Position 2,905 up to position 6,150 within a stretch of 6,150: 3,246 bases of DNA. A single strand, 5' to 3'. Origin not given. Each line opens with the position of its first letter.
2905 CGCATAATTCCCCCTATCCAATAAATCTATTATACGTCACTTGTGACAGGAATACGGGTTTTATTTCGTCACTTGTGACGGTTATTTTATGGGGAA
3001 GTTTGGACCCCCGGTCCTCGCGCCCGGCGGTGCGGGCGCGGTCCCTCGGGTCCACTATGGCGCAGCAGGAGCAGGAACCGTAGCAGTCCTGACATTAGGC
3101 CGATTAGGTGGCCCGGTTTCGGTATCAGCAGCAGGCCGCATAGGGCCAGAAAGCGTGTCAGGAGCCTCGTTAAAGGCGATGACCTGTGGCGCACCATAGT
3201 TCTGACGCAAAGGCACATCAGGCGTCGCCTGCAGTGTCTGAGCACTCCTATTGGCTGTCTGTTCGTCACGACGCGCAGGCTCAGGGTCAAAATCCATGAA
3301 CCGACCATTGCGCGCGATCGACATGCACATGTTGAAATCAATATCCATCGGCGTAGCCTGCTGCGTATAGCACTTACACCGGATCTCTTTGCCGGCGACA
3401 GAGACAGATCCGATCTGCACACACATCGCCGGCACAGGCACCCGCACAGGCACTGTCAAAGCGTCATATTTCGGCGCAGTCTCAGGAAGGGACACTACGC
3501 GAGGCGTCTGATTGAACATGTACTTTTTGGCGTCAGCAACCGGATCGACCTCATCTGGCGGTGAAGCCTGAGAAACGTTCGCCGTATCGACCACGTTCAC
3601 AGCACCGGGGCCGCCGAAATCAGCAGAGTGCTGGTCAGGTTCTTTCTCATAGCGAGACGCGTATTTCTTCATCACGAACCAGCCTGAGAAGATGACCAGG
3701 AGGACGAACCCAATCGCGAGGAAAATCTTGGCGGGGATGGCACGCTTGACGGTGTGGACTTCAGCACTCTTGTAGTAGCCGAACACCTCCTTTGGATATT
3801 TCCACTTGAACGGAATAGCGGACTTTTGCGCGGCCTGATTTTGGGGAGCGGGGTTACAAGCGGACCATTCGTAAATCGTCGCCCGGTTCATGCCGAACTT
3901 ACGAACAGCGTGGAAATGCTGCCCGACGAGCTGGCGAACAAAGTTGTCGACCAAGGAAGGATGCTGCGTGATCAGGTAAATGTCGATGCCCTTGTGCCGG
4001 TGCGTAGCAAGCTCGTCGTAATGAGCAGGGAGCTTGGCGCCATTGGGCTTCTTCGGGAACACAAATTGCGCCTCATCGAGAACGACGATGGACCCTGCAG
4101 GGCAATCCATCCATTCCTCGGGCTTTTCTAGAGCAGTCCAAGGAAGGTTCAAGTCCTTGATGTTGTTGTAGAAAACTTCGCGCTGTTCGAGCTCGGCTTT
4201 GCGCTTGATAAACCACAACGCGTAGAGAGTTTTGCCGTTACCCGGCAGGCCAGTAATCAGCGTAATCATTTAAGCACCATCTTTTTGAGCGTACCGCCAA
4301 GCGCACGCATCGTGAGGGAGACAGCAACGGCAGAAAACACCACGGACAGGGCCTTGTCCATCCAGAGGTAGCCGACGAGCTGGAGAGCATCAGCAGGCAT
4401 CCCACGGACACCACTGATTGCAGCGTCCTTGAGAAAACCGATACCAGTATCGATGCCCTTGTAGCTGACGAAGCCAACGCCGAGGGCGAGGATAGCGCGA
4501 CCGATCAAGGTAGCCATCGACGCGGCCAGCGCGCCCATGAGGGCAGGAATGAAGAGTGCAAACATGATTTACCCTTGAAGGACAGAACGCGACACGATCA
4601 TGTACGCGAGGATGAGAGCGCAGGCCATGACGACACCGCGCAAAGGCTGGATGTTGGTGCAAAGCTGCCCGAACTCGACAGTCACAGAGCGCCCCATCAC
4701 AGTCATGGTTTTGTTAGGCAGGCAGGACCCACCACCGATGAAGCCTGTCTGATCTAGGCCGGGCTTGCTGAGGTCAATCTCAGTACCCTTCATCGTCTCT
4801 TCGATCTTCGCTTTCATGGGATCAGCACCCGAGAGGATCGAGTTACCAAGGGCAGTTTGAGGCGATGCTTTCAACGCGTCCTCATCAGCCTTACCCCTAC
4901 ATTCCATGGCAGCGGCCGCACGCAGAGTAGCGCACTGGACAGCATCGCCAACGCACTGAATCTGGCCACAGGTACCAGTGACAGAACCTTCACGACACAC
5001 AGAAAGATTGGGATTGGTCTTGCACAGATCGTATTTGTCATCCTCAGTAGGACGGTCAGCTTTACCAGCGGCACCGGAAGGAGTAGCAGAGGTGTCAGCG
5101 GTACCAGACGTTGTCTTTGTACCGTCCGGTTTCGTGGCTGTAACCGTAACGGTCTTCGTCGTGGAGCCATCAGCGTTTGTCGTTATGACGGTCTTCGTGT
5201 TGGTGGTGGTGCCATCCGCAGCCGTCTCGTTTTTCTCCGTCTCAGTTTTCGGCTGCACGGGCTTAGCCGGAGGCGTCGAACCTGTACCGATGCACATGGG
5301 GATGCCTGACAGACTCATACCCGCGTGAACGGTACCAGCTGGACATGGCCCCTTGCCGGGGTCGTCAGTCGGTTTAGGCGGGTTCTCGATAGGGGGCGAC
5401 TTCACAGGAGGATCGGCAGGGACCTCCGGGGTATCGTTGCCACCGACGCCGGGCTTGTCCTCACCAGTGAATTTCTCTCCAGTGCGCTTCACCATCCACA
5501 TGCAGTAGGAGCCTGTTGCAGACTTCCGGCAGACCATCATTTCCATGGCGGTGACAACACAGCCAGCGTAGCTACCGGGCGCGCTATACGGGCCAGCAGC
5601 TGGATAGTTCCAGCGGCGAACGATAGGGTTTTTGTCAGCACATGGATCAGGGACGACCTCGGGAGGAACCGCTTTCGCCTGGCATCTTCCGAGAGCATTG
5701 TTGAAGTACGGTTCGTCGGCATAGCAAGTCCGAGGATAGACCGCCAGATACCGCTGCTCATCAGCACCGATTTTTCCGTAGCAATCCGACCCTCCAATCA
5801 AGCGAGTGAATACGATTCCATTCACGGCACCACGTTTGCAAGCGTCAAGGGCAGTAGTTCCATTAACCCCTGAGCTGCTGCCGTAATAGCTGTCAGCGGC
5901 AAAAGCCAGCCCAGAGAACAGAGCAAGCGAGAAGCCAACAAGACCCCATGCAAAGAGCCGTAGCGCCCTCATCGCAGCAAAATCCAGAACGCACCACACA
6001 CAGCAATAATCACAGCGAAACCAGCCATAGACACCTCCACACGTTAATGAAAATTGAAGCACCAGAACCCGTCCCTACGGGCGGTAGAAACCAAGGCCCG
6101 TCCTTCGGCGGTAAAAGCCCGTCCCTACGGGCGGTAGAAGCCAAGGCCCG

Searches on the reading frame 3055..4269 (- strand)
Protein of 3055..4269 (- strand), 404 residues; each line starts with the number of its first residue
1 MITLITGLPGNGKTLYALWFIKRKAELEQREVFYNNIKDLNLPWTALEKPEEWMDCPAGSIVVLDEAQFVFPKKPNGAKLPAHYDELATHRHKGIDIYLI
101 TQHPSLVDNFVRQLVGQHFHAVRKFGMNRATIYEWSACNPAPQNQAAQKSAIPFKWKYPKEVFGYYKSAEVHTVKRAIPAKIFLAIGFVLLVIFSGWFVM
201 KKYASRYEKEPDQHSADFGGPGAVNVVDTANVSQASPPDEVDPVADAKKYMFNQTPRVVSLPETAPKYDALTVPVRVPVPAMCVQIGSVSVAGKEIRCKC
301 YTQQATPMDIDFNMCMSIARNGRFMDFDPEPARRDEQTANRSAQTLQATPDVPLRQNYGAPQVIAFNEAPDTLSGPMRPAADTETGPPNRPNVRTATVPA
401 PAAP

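Call 7: search_protein_families(library=pfam, proteins=[window:3055-4269:-], max_evalue=0.01)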
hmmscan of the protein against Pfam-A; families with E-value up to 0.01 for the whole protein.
window:3055-4269:- (404 aa): 2 families
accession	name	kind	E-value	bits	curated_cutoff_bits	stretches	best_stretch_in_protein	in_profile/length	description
PF05707.18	Zot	-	1.5e-23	83.7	20.3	1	53-170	75-194/197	Zonular occludens toxin (Zot)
PF13173.12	AAA_14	-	0.001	19.5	27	1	2-70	4-74/129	AAA domain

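Call 8: search_protein_families(library=phrogs, proteins=[window:3055-4269:-], max_evalue=0.01)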
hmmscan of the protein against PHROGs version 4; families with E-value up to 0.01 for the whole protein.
window:3055-4269:- (404 aa): 7 families
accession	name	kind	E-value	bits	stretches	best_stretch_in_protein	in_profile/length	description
phrog_197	-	moron, auxiliary metabolic gene and host takeover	3.6e-86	291.5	1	1-359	27-392/486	Zot-like toxin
phrog_1041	-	moron, auxiliary metabolic gene and host takeover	2e-40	140.5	1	32-242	51-295/420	CTXphi Zot-like toxin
phrog_11271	-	head and packaging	0.00016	22.7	1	45-103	71-131/145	head morphogenesis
phrog_2666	-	head and packaging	0.0002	21.1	1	50-113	413-474/555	terminase large subunit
phrog_1675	-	head and packaging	0.00053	20.5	0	58-124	79-146/353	morphogenesis (protein I of M13)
phrog_27830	-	unknown function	0.0025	19.2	1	262-325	2-66/139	-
phrog_20922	-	head and packaging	0.0057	16.6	1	51-119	71-138/318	head morphogenesis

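Call 10: search_dna_similar(query=window:3055-4269:-, collection=phages, mode=protein, max_rows=30)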
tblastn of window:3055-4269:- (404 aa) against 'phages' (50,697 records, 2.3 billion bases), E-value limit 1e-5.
Records with a match: 94; places in all: 94; records where one place covers at least 80% of the query: 70.
Best place of each record, by identity: <60% 94.
By first word of the organism name: Ralstonia 38; Inovirus 15; Dulem 10; Pseudomonas 8; Xanthomonas 8; Stenotrophomonas 6; Phage 3; Inoviridae 2; Aeromonas 1; Acinetobacter 1; and 2 more.
By host as written in the record: Ralstonia solanacearum 30; Homo sapiens 15; - 9; Varecia variegata 8; Pseudomonas aeruginosa 7; Ralstonia pickettii 2; Varecia rubra 2; Xanthomonas axonopodis pv. citri 2; and 15 more.
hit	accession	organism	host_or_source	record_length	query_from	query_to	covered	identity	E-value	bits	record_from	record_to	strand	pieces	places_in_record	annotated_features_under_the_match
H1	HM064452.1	Ralstonia phage PE226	Ralstonia solanacearum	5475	1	356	88%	40.2%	8e-69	241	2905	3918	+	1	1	putative phage assembly protein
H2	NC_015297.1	Ralstonia phage PE226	Ralstonia solanacearum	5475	1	356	88%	40.2%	8e-69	241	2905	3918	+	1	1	putative phage assembly protein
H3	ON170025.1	Ralstonia phage YO006_3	Ralstonia solanacearum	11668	1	356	88%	40.2%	9e-69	241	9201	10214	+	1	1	record has no annotation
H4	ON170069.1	Ralstonia phage YO029_2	Ralstonia solanacearum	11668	1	356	88%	40.2%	9e-69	241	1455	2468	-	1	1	record has no annotation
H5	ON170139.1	Ralstonia phage YO084_3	Ralstonia solanacearum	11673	1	356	88%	40.2%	9e-69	241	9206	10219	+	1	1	record has no annotation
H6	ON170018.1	Ralstonia phage YO001_4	Ralstonia solanacearum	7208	1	335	83%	41.6%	3e-71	248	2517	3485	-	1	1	record has no annotation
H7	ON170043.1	Ralstonia phage YO015_3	Ralstonia solanacearum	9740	1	335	83%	40.3%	3e-64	228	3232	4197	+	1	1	record has no annotation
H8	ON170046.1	Ralstonia phage YO016_1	Ralstonia solanacearum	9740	1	335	83%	40.3%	3e-64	228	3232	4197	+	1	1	record has no annotation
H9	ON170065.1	Ralstonia phage YO026_1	Ralstonia solanacearum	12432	1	333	82%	39.5%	3e-64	228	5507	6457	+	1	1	record has no annotation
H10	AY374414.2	Ralstonia phage p12J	Ralstonia pickettii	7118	1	328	81%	39.5%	1e-66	235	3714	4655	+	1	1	putative phage assembly protein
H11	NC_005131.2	Ralstonia phage p12J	Ralstonia pickettii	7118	1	328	81%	39.5%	1e-66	235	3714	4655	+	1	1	ORF7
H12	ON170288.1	Ralstonia phage YO169_3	Ralstonia solanacearum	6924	1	328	81%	39.3%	6e-63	224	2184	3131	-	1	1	record has no annotation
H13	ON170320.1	Ralstonia phage YO188_1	Ralstonia solanacearum R299, UW30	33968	1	328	81%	39.3%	7e-63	224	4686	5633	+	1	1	record has no annotation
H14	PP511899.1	Dulem virus 61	Varecia rubra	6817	1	343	85%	34.7%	3e-46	176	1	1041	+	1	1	ZOT protein | hypothetical protein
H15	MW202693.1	Inoviridae sp.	Manatee Spring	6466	1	350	87%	33.2%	3e-50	187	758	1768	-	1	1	zonular occludens toxin (zot) | minor head virion protein G6P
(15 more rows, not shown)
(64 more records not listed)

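Call 14: find_encoding_contigs(protein=window:3055-4269:-, flank=10000, max_places=10)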
Protein window:3055-4269:- (404 aa): 9 contigs read that carry it; 6 places shown.
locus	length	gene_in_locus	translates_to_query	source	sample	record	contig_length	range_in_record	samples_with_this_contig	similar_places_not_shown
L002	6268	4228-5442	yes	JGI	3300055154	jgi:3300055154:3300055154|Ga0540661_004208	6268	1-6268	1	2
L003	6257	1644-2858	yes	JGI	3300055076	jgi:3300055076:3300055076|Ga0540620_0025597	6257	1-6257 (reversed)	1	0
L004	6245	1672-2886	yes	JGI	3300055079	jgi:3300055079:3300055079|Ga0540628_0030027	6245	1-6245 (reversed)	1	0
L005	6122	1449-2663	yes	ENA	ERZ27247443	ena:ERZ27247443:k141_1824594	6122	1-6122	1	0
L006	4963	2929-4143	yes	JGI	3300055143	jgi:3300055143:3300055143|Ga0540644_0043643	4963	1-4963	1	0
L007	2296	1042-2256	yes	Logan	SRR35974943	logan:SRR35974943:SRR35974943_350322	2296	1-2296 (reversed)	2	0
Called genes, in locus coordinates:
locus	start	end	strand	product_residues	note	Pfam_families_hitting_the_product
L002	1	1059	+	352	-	?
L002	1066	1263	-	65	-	-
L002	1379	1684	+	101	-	PF07459:CTX_RstB (weak)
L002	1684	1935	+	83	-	-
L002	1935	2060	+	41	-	-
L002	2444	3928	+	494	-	-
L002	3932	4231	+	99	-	PF10734:DUF2523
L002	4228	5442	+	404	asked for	PF05707:Zot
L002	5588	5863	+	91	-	-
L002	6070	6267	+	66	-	?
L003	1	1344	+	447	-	?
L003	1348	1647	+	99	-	PF10734:DUF2523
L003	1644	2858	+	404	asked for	PF05707:Zot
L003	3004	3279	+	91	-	-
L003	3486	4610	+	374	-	PF02486:Rep_trans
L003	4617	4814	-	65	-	-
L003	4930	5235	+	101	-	PF07459:CTX_RstB (weak)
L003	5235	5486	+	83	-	-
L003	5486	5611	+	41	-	-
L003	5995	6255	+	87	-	?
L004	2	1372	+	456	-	?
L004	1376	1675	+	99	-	PF10734:DUF2523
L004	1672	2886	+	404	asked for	PF05707:Zot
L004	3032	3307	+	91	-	-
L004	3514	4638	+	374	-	PF02486:Rep_trans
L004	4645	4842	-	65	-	-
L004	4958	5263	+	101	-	PF07459:CTX_RstB (weak)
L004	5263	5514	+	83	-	-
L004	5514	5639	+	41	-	-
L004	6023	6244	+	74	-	?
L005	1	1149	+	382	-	?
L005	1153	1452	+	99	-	PF10734:DUF2523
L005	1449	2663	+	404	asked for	PF05707:Zot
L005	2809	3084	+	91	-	-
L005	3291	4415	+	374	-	PF02486:Rep_trans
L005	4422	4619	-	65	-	-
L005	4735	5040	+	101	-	PF07459:CTX_RstB (weak)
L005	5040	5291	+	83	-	-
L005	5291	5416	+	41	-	PF05356:Phage_Coat_B (weak)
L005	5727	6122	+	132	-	?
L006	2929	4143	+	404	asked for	PF05707:Zot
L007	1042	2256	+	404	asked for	PF05707:Zot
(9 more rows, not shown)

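Call 19: find_related_loci(query=window:3055-4269:-, collection=viral_contigs, flank=7000)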
Query window:3055-4269:- (404 aa) in viral_contigs; peptide patterns used: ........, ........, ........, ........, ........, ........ (x = any residue, [..] = any of these).
8 stretches matched a pattern; 8 encode a relative of the query (tblastn E <= 1e-3); 8 distinct loci.
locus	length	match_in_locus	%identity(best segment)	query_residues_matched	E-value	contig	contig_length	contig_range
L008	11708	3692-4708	60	1-348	1e-142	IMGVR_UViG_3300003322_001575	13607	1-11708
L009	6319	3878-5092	53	2-404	4e-143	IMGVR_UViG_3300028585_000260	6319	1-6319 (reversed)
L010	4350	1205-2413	53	1-398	1e-138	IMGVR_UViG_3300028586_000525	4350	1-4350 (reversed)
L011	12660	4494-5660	50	1-391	4e-121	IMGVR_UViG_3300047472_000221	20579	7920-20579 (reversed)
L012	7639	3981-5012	55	1-353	3e-120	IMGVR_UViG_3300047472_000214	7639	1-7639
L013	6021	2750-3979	46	2-402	6e-108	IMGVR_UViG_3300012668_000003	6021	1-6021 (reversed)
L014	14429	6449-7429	50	1-338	7e-108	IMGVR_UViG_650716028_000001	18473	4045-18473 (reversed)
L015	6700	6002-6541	48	2-181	1e-52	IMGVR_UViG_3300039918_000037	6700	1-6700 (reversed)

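Call 20: find_related_loci(query=window:3055-4269:-, collection=genome_contigs, flank=8000)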
Query window:3055-4269:- (404 aa) in genome_contigs; peptide patterns used: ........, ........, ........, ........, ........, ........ (x = any residue, [..] = any of these).
56 stretches matched a pattern; 2 encode a relative of the query (tblastn E <= 1e-3); 2 distinct loci.
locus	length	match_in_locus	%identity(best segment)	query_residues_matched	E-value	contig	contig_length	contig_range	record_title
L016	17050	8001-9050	61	1-352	3e-145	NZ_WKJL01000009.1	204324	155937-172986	Duganella aquatilis strain FT26W NODE_9_length_204324_cov_25.761059_9, whole genome shotgun sequence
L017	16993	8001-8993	52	1-342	1e-115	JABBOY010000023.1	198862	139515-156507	MAG: Glaciimonas sp. isolate KJS.1 NODE_7_length_198862_cov_27.6027, whole genome shotgun sequence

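Call 53: get_annotated_region(hit=H1, flank=6000)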
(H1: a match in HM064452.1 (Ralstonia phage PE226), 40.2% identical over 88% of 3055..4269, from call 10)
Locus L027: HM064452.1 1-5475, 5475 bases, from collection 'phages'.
description: Ralstonia phage PE226, complete genome.
organism: Ralstonia phage PE226 (NCBI taxid 926543)
taxonomy: Viruses; Monodnaviria; Loebvirae; Hofneiviricota; Faserviricetes; Tubulavirales; Inoviridae; Parhipatevirus; Parhipatevirus PE226
host: Ralstonia solanacearum; source: -; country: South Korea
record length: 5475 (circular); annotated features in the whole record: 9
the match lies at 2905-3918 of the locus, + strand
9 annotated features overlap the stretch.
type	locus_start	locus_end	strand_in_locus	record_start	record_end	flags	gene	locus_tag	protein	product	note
CDS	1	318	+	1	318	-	-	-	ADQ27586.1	hypothetical protein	ORF1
CDS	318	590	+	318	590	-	-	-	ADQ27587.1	putative minor coat protein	ORF2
CDS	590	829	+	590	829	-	-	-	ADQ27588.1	putative minor coat protein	ORF3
CDS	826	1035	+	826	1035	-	-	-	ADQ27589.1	putative major coat protein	ORF4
CDS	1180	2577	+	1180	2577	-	-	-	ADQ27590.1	putative minor coat protein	ORF5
CDS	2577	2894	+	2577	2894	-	-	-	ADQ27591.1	putative minor coat protein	ORF6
CDS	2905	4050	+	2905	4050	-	-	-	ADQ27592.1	putative phage assembly protein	Zonular occludens toxin; ORF7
CDS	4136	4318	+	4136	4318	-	-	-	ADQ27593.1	unknown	ORF8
CDS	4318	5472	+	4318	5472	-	-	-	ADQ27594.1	putative phage DNA replicase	ORF9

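Call 54: get_annotated_region(hit=H10, flank=8000)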
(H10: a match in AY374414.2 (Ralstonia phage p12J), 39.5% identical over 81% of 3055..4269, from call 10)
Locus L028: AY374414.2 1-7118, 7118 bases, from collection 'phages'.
description: Ralstonia phage p12J, complete genome.
organism: Ralstonia phage p12J (NCBI taxid 247080)
taxonomy: Viruses; Monodnaviria; Loebvirae; Hofneiviricota; Faserviricetes; Tubulavirales; Inoviridae; Porrectionivirus; Porrectionivirus p12J
host: Ralstonia pickettii; source: -; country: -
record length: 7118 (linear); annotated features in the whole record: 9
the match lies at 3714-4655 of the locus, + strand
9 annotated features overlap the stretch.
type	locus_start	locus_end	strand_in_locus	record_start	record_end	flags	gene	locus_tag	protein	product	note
CDS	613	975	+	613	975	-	-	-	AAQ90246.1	putative ssDNA-binding protein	ORF1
CDS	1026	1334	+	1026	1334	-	-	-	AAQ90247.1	putative minor coat protein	ORF2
CDS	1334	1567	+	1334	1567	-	-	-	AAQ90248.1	putative minor coat protein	ORF3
CDS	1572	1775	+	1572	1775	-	-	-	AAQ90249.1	putative major coat protein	ORF4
CDS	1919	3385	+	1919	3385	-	-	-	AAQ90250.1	putative minor coat protein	ORF5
CDS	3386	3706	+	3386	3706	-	-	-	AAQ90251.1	putative minor coat protein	ORF6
CDS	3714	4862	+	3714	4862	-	-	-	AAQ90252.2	putative phage assembly protein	ORF7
CDS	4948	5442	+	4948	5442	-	-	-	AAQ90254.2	unknown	ORF8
CDS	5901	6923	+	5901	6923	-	-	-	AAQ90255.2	putative phage DNA replicase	ORF9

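Call 55: get_annotated_region(hit=H15, flank=8000)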
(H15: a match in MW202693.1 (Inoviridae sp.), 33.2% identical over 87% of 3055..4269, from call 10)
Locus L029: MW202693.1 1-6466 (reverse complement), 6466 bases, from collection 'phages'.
description: Inoviridae sp. isolate ctcp9890, complete genome.
organism: Inoviridae sp. (NCBI taxid 2219103)
taxonomy: Viruses; Monodnaviria; Loebvirae; Hofneiviricota; Faserviricetes; Tubulavirales; Inoviridae
host: -; source: Manatee Spring; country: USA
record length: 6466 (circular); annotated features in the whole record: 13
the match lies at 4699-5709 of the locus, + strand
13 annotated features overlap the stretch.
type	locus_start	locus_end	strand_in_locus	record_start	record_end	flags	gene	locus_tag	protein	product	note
CDS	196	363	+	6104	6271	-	-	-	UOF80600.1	hypothetical protein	-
CDS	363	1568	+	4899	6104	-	-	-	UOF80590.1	replication initiation factor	-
CDS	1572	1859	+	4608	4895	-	-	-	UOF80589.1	rstb protein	-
CDS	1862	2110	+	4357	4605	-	-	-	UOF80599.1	hypothetical protein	-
CDS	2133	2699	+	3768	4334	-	-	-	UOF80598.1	hypothetical protein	-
CDS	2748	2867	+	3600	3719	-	-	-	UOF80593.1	filamentous major capsid protein B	-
CDS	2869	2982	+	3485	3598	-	-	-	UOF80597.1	hypothetical protein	-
CDS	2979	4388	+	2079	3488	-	-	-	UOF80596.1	neisseria meningitidis tspb protein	-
CDS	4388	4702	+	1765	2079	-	-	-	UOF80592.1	minor head virion protein G6P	-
CDS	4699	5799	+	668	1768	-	-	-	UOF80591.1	zonular occludens toxin (zot)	-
CDS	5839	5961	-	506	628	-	-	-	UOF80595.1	hypothetical protein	-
CDS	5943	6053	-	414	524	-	-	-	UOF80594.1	hypothetical protein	-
CDS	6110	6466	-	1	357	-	-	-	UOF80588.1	helix turn helix protein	-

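Call 56: get_annotated_region(hit=H6, flank=8000)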
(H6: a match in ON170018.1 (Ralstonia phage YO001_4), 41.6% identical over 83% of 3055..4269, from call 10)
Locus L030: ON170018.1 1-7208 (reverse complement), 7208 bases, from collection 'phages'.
description: UNVERIFIED_ORG: Ralstonia phage YO001_4 sequence.
organism: Ralstonia phage YO001_4 (NCBI taxid 2935099)
taxonomy: Viruses; Monodnaviria; Loebvirae; Hofneiviricota; Faserviricetes; Tubulavirales; Inoviridae
host: Ralstonia solanacearum; source: potato; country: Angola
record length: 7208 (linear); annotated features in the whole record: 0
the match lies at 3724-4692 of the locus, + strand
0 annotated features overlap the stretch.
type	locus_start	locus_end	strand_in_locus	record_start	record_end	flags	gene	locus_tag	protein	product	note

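Call 59: find_related_loci(query=A1, collection=viral_contigs, flank=5000)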
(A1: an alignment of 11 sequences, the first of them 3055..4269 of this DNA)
Query A1 (404 aa) in viral_contigs; peptide patterns used: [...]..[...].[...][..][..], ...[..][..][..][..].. (x = any residue, [..] = any of these).
357 stretches matched a pattern; 211 encode a relative of the query (tblastn E <= 1e-3); the best 80 are kept; 80 distinct loci.
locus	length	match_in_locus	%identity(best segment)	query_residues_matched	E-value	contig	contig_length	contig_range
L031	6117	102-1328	58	1-398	2e-154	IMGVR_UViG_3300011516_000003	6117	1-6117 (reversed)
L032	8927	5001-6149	59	1-389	1e-146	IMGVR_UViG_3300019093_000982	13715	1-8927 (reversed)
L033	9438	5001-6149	59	1-389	2e-146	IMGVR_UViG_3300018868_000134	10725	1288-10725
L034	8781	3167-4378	55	1-403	5e-142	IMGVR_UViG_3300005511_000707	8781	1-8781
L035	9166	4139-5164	62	1-347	4e-142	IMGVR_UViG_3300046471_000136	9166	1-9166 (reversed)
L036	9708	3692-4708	60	1-348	8e-142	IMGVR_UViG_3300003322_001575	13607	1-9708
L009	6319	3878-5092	53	2-404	3e-142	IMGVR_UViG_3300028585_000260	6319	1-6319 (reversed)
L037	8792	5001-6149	57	1-389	3e-141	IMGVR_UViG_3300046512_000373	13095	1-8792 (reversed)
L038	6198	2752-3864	58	1-371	1e-140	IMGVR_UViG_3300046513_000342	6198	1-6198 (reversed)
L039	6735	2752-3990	52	1-396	1e-135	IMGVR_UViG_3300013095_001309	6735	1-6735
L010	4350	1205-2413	53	1-398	8e-138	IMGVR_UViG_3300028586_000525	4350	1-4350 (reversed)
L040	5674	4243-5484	53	1-396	2e-135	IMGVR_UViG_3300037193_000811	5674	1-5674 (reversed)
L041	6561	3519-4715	55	1-403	1e-134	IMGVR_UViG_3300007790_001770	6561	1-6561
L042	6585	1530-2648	53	1-371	4e-130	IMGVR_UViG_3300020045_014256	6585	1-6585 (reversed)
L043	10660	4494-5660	50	1-391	3e-120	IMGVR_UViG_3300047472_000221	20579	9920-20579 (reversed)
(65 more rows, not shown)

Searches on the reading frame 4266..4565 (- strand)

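Call 7: search_protein_families(library=pfam, proteins=[window:4266-4565:-], max_evalue=0.01)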
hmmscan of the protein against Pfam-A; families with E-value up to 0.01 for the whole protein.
window:4266-4565:- (99 aa): 1 family
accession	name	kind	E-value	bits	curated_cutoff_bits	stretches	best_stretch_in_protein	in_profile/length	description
PF10734.14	DUF2523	-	8.1e-15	55.6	22.1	1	9-87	1-79/80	Protein of unknown function (DUF2523)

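Call 8: search_protein_families(library=phrogs, proteins=[window:4266-4565:-], max_evalue=0.01)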
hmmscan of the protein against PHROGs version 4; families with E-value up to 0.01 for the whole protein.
window:4266-4565:- (99 aa): 2 families
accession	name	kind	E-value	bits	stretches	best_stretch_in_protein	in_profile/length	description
phrog_1242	-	head and packaging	4.8e-21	75.7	1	6-97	3-95/97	minor head protein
phrog_3640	-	moron, auxiliary metabolic gene and host takeover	0.00075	20.7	1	25-73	5-50/60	membrane protein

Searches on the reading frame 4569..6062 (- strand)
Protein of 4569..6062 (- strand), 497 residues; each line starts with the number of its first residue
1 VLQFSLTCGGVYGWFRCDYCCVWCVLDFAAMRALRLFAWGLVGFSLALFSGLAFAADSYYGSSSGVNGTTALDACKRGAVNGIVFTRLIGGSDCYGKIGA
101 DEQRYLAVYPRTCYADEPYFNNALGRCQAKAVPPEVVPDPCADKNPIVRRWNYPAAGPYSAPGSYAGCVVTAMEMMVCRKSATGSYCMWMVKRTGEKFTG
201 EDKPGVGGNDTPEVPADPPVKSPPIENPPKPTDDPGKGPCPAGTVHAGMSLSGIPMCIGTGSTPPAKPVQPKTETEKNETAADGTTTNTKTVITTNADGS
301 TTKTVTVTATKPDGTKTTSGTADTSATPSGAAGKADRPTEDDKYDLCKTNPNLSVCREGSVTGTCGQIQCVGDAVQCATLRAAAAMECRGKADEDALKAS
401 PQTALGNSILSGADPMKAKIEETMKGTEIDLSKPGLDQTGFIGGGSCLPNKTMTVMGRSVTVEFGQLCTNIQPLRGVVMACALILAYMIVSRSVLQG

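Call 7: search_protein_families(library=pfam, proteins=[window:4569-6062:-], max_evalue=0.01)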
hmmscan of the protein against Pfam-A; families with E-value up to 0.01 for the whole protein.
window:4569-6062:- (497 aa): 0 families

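Call 8: search_protein_families(library=phrogs, proteins=[window:4569-6062:-], max_evalue=0.01)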
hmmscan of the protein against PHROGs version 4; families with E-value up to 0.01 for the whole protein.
window:4569-6062:- (497 aa): 3 families
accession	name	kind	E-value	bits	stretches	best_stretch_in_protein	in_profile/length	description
phrog_4352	-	unknown function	5.7e-48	165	1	44-494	7-478/479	-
phrog_4454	-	unknown function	1.3e-08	35.6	1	376-493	355-475/477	-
phrog_815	-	unknown function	6.4e-05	23.3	1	442-490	370-417/420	-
